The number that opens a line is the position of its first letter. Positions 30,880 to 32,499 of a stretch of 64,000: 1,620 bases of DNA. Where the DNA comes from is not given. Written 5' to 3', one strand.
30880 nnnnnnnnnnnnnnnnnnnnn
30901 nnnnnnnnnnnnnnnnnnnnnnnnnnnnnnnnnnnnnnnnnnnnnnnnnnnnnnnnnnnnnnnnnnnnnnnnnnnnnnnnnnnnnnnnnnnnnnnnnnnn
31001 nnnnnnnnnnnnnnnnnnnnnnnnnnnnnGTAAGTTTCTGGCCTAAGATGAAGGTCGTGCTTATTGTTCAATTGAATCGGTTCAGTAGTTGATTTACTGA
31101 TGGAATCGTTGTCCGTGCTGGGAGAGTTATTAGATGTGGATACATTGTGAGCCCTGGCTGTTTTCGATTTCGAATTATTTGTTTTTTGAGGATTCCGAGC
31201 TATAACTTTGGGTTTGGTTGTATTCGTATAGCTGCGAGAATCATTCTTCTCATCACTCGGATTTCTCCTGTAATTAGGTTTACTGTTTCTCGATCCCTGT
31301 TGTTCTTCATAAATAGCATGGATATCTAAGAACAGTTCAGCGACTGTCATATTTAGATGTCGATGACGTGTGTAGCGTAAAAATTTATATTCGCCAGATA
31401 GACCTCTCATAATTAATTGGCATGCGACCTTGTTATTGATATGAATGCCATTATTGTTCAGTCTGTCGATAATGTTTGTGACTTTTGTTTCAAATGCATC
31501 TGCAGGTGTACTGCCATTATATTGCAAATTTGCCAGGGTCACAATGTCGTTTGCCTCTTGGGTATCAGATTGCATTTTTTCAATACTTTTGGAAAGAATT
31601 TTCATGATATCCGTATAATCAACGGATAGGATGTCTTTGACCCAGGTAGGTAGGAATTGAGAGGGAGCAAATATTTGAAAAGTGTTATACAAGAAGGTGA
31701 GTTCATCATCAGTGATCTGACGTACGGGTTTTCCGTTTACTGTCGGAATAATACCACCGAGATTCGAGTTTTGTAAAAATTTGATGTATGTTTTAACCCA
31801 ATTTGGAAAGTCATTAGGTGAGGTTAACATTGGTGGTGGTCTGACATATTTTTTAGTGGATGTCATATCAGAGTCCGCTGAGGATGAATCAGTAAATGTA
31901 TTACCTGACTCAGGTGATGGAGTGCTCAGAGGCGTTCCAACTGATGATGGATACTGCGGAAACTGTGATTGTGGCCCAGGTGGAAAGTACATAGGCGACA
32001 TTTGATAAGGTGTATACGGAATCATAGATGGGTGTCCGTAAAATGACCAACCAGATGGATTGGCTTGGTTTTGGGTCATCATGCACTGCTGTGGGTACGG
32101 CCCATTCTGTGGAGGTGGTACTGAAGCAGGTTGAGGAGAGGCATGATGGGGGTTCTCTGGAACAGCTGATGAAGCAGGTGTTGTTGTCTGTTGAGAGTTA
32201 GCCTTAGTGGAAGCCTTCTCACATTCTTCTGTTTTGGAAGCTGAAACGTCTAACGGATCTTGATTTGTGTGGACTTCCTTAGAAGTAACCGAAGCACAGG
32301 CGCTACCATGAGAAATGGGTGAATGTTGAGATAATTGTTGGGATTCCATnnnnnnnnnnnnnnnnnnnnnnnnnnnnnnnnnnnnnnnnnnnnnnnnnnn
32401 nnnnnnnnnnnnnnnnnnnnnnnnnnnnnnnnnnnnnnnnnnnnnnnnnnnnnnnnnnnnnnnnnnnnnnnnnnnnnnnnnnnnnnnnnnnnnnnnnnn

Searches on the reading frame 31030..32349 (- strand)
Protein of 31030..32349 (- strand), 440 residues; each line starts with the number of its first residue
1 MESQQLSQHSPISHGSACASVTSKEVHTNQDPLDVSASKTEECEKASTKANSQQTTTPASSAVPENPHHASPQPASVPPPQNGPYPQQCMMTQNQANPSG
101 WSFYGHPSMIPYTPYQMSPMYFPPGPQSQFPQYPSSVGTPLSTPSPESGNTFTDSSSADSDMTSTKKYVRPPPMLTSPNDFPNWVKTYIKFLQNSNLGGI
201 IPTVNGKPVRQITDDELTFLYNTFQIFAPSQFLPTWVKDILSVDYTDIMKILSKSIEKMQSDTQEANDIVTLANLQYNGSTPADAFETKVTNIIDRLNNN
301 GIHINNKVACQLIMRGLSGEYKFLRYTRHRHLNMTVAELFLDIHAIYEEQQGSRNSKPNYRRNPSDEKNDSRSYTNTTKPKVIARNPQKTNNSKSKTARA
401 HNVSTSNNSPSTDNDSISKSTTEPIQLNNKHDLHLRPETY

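Call 12: find_encoding_contigs(protein=window:31030-32349:-, flank=7000, max_places=10)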
Protein seq(440 aa) (440 aa): 16 contigs read that carry it; 10 places shown.
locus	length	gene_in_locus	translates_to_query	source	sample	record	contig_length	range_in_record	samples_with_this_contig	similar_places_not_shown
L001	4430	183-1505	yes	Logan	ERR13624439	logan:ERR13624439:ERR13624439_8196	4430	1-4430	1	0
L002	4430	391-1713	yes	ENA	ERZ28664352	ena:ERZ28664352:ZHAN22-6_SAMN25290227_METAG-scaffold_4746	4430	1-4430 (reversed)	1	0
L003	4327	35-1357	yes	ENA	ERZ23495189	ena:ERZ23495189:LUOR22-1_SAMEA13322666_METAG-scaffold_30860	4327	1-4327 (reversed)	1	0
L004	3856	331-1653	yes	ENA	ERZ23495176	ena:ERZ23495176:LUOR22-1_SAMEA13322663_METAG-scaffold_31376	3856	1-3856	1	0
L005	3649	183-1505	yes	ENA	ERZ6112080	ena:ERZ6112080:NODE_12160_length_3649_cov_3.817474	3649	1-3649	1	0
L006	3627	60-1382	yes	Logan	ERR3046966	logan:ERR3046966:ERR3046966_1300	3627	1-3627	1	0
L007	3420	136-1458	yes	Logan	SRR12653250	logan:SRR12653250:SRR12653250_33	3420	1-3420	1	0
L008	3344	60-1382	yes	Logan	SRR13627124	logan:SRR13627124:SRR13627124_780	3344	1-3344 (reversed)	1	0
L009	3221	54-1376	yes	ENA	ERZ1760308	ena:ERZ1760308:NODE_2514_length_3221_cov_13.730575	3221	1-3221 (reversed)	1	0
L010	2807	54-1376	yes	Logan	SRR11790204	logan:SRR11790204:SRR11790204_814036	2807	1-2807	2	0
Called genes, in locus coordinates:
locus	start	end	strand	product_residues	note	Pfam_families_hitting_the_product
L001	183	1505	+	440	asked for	PF01021:TYA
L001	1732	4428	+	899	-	?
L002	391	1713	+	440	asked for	PF01021:TYA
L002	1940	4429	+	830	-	?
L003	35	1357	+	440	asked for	PF01021:TYA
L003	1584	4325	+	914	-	?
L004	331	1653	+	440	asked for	PF01021:TYA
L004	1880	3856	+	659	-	?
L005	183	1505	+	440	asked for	PF01021:TYA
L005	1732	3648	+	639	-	?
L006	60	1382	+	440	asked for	PF01021:TYA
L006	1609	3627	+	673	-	?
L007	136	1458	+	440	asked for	PF01021:TYA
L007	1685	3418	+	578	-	?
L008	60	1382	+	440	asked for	PF01021:TYA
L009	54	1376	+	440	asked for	PF01021:TYA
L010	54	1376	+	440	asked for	PF01021:TYA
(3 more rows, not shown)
